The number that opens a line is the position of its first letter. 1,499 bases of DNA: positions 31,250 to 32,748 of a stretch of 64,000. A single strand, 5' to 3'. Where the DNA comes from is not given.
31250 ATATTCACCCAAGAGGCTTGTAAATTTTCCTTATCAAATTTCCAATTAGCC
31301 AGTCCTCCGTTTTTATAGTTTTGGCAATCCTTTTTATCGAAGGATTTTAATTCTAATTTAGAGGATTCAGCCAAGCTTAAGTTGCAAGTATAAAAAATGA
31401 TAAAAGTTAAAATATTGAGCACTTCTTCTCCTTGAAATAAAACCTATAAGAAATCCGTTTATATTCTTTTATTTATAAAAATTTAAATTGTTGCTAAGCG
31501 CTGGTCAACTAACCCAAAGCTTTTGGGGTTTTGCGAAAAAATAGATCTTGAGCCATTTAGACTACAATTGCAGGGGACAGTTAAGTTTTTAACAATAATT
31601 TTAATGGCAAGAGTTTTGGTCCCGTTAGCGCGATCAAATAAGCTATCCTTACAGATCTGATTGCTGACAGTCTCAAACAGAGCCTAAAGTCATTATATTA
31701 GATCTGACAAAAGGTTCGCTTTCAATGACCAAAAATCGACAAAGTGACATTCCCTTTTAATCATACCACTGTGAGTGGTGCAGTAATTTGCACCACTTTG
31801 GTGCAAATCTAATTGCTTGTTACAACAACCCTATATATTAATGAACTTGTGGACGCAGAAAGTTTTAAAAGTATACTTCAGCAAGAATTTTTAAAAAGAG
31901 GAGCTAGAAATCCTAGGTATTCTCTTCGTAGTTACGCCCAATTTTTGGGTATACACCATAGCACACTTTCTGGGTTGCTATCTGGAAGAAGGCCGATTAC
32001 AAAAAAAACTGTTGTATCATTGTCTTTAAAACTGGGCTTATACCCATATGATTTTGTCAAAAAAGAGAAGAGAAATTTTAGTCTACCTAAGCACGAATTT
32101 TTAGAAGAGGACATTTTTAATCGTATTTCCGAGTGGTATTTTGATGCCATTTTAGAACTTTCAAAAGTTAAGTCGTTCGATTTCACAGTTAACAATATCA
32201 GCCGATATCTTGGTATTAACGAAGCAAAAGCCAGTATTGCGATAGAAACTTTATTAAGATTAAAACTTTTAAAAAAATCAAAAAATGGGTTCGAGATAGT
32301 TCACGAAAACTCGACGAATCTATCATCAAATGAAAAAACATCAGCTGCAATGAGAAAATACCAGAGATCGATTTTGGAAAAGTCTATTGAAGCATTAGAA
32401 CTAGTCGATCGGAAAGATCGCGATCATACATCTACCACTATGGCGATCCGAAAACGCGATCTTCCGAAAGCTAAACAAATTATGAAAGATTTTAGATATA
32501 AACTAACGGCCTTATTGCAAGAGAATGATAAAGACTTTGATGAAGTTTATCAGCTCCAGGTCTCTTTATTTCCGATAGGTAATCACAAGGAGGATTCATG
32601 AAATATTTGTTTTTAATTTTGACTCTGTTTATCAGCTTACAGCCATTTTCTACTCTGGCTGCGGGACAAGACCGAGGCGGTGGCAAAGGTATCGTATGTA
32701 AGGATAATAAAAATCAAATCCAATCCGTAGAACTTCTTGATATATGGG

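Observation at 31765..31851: Four-half-site palindrome array abutting a leaderless DUF4423 regulator promoter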

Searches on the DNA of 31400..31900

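Call 63: search_rna_families(source=window, start=31400, end=31900, threshold=evalue, max_evalue=1)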
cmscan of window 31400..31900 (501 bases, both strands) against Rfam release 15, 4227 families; matches with E-value up to 1: 0.
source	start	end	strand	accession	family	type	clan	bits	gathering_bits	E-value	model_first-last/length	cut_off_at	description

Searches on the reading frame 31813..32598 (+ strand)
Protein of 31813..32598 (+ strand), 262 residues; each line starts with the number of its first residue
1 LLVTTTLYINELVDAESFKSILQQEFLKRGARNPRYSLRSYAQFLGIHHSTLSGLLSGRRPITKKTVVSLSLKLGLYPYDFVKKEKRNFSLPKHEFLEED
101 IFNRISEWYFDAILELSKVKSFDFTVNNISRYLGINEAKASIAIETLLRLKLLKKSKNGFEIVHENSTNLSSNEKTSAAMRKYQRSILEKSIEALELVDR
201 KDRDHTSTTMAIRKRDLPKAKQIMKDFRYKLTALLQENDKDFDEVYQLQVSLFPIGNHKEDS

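Call 4: search_protein_families(library=ncbifam, proteins=[window:31813-32598:+], max_evalue=0.01)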
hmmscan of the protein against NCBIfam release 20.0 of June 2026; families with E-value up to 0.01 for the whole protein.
window:31813-32598:+ (262 aa): 3 families
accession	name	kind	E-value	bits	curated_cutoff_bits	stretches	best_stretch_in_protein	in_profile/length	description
TIGR02147.1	Fsuc_second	paralog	6.5e-28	97.9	50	2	91-255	105-269/272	TIGR02147 family protein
TIGR02607.1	antidote_HigA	equivalog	0.00033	20.4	47.7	1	35-75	20-60/81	HigA family addiction module antitoxin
NF010034.0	PRK13509.1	equivalog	0.0066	15.8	244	1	113-188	10-84/251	HTH-type transcriptional regulator UlaR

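Call 5: search_protein_families(library=pfam, proteins=[window:31813-32598:+], max_evalue=0.01)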
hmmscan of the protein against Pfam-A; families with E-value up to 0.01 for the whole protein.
window:31813-32598:+ (262 aa): 2 families
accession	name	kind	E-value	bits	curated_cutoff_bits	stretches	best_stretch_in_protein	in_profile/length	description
PF14394.12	DUF4423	-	2.1e-37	128.9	30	1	95-254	8-164/165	Domain of unknown function (DUF4423)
PF01381.28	HTH_3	-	0.00015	22.2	23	1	36-78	10-52/55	Helix-turn-helix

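Call 15: find_homologous_proteins(query=window:31849-32598:+, max_evalue=1e-20)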
Query window:31849-32598:+ (250 aa): 142 proteins with E <= 1e-20 among 740 candidates; the best 120 are listed.
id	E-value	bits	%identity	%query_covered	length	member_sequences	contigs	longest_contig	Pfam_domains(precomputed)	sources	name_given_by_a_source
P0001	8.7e-156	534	100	100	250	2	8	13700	PF14394.13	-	-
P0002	6.4e-128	443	81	99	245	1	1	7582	PF14394.13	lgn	-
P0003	1.2e-126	439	81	99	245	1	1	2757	PF14394.13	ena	-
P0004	5.3e-126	437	81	99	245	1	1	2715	PF14394.13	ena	-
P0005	5.8e-126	436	83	99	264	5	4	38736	PF14394.13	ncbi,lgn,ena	-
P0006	3.1e-124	431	82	99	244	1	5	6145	PF14394.13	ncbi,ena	-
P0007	5.6e-123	427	81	99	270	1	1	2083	PF14394.13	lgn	-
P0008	2.0e-121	422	77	99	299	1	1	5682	PF14394.13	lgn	-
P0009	1.2e-120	419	78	98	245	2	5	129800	PF14394.13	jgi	jgi:uncharacterized protein (TIGR02147 family)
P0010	1.2e-120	419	78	99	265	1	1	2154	PF14394.13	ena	-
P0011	3.0e-118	411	78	99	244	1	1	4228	PF01381.29,PF14394.13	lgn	-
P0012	9.6e-116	403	76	97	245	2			PF14394.13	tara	tara:strand:+ start:7097 stop:7834 length:738 start_codon:yes stop_codon:yes gene_type:complete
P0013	1.3e-113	396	75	97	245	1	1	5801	PF14394.13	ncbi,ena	ncbi:MAG: TIGR02147 family protein [Pseudobdellovibrionaceae bacterium]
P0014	4.9e-85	303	73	78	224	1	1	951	PF14394.13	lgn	-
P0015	4.9e-71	257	52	98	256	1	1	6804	PF01381.29,PF14394.13,PF13560.13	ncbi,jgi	-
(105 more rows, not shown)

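Call 18: find_encoding_contigs(protein=P0005, flank=4000, max_places=4)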
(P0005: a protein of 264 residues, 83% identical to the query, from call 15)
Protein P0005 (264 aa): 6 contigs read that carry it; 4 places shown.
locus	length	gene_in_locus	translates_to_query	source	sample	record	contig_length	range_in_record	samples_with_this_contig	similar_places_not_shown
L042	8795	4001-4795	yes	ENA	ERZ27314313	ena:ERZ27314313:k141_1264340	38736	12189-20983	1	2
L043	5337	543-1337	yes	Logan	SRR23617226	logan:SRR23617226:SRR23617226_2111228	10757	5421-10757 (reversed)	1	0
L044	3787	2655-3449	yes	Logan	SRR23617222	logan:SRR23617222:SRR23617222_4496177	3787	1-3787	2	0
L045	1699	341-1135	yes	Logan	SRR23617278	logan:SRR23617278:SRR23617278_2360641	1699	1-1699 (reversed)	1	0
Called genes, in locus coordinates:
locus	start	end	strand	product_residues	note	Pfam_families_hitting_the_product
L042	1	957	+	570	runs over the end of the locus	PF02518:HATPase_c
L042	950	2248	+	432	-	PF13354:Beta-lactamase2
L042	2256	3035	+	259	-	PF00583:Acetyltransf_1, PF13826:Monooxy_af470-like (faint), PF13673:Acetyltransf_10, PF13508:Acetyltransf_7, PF03992:ABM (weak)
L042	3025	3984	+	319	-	-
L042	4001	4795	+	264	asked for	PF14394:DUF4423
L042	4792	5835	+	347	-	-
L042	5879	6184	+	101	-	-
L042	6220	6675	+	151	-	-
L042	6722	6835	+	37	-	-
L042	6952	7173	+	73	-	-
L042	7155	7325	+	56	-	-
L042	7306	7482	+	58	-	-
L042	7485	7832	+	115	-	-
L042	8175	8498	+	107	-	-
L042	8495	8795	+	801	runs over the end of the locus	PF11130:TraC_F_IV, PF01935:DUF87 (weak), PF12846:AAA_10, PF19044:P-loop_TraG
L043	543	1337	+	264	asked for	PF14394:DUF4423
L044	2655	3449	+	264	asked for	PF14394:DUF4423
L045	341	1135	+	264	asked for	PF14394:DUF4423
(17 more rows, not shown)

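Call 19: find_encoding_contigs(protein=P0009, flank=4000, max_places=3)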
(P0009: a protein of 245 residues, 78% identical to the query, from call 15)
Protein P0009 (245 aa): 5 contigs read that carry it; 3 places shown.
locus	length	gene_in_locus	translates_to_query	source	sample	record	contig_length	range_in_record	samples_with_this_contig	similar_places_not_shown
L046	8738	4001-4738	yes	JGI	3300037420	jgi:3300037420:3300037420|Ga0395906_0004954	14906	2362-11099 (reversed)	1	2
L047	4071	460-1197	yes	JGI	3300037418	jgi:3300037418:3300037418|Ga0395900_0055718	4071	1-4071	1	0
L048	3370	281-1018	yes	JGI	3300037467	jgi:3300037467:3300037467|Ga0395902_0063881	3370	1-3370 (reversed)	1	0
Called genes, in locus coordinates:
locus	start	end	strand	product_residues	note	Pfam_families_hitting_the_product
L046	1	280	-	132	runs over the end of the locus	-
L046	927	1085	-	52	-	-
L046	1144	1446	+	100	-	-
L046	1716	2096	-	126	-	-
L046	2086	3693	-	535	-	-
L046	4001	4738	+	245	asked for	PF14394:DUF4423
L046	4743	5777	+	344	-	-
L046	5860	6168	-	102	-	-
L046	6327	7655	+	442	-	-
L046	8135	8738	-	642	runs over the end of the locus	-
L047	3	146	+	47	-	?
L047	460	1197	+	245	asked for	PF14394:DUF4423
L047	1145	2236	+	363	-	-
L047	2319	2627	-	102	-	-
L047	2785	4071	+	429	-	?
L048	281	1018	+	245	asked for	PF14394:DUF4423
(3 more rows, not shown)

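Call 20: find_encoding_contigs(protein=P0002, flank=2500, max_places=2)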
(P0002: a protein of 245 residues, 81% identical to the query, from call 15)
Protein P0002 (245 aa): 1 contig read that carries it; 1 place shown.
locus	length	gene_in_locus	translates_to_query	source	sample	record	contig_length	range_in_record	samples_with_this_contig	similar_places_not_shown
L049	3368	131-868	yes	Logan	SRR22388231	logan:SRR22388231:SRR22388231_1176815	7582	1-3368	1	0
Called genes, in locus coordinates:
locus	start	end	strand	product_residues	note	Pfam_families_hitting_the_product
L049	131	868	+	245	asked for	PF14394:DUF4423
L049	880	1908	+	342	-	-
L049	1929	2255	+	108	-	-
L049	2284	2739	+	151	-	-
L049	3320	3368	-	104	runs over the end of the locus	PF05023:Phytochelatin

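Call 21: find_encoding_contigs(protein=P0008, flank=2500, max_places=2)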
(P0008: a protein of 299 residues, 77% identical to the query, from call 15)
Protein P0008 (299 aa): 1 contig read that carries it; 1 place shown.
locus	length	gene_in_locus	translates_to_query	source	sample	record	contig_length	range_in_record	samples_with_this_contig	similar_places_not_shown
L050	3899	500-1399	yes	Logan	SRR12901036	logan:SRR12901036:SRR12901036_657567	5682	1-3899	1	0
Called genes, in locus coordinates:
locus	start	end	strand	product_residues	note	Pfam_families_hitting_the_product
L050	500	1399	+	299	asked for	PF14394:DUF4423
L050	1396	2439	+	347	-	-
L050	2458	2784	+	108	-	-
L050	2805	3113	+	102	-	-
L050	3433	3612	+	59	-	-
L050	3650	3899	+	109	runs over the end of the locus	-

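Call 22: find_encoding_contigs(protein=P0010, flank=2500, max_places=2)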
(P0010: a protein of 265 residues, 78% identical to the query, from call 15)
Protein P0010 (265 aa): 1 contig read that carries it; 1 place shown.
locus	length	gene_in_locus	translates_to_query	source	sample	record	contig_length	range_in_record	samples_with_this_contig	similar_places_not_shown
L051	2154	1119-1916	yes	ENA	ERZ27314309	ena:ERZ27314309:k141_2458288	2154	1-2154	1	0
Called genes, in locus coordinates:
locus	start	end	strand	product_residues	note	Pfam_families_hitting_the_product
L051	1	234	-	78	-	?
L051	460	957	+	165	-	PF00583:Acetyltransf_1, PF13673:Acetyltransf_10, PF13508:Acetyltransf_7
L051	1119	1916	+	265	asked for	PF14394:DUF4423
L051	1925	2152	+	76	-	?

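Call 23: find_encoding_contigs(protein=P0007, flank=2500, max_places=2)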
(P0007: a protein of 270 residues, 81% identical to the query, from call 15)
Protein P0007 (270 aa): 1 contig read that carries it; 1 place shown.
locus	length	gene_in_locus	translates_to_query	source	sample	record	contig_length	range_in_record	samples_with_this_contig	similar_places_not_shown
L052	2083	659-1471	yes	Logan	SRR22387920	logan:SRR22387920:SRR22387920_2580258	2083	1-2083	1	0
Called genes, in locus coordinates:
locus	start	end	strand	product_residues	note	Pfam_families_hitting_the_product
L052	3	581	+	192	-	?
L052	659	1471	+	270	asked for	PF14394:DUF4423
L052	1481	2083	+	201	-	?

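Call 24: find_encoding_contigs(protein=P0011, flank=2500, max_places=2)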
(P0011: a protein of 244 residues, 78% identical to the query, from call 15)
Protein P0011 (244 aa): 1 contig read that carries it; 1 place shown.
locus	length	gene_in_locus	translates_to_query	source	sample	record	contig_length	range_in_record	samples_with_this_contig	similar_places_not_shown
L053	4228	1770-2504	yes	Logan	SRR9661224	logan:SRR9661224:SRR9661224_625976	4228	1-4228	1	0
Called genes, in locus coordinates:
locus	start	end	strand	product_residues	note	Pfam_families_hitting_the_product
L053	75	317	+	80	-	-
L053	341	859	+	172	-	PF04191:PEMT, PF04140:ICMT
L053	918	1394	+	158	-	PF07508:Recombinase (faint)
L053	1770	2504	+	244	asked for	PF01381:HTH_3 (faint), PF14394:DUF4423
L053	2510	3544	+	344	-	-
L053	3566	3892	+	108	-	-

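Call 25: find_encoding_contigs(protein=P0013, flank=2500, max_places=2)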
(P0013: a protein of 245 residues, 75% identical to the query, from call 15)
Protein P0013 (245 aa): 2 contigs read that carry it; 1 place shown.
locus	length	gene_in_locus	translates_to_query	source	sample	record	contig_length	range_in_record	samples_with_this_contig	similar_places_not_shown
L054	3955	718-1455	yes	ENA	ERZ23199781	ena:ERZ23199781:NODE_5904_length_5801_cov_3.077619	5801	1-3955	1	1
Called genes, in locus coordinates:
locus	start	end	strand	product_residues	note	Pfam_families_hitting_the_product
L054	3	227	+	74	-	?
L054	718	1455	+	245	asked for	PF14394:DUF4423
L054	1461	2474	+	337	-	-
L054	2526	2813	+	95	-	-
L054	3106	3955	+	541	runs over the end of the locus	PF05057:DUF676 (weak)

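Call 26: find_encoding_contigs(protein=P0006, flank=2500, max_places=2)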
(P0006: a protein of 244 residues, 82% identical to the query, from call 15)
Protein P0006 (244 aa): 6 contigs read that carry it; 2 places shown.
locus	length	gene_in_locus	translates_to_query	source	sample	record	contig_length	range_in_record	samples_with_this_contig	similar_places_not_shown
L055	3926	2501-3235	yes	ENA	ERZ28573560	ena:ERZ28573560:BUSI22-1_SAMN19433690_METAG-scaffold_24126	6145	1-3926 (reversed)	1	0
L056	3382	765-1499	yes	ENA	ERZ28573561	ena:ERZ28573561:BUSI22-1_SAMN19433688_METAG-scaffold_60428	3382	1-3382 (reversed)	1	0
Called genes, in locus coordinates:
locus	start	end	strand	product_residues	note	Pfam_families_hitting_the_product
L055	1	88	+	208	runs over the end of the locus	PF00163:Ribosomal_S4, PF01479:S4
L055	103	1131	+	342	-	PF01193:RNA_pol_L, PF01000:RNA_pol_A_bac, PF03118:RNA_pol_A_CTD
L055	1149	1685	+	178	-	PF01196:Ribosomal_L17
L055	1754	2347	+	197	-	PF00578:AhpC-TSA (weak), PF08534:Redoxin, PF13905:Thioredoxin_8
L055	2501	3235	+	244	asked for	PF14394:DUF4423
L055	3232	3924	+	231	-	?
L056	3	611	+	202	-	?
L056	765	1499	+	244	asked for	PF14394:DUF4423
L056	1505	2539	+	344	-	-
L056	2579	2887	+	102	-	-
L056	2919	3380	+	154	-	?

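Call 27: find_encoding_contigs(protein=P0003, flank=2500, max_places=2)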
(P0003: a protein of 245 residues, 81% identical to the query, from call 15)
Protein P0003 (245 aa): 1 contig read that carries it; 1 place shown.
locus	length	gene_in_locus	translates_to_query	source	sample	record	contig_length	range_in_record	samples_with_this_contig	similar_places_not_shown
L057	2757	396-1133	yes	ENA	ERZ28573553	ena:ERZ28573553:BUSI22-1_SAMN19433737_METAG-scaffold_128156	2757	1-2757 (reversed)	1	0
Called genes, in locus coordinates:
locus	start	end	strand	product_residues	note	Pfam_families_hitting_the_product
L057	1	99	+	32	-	?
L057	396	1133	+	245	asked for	PF14394:DUF4423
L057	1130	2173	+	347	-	-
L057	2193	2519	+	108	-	-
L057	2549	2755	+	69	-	?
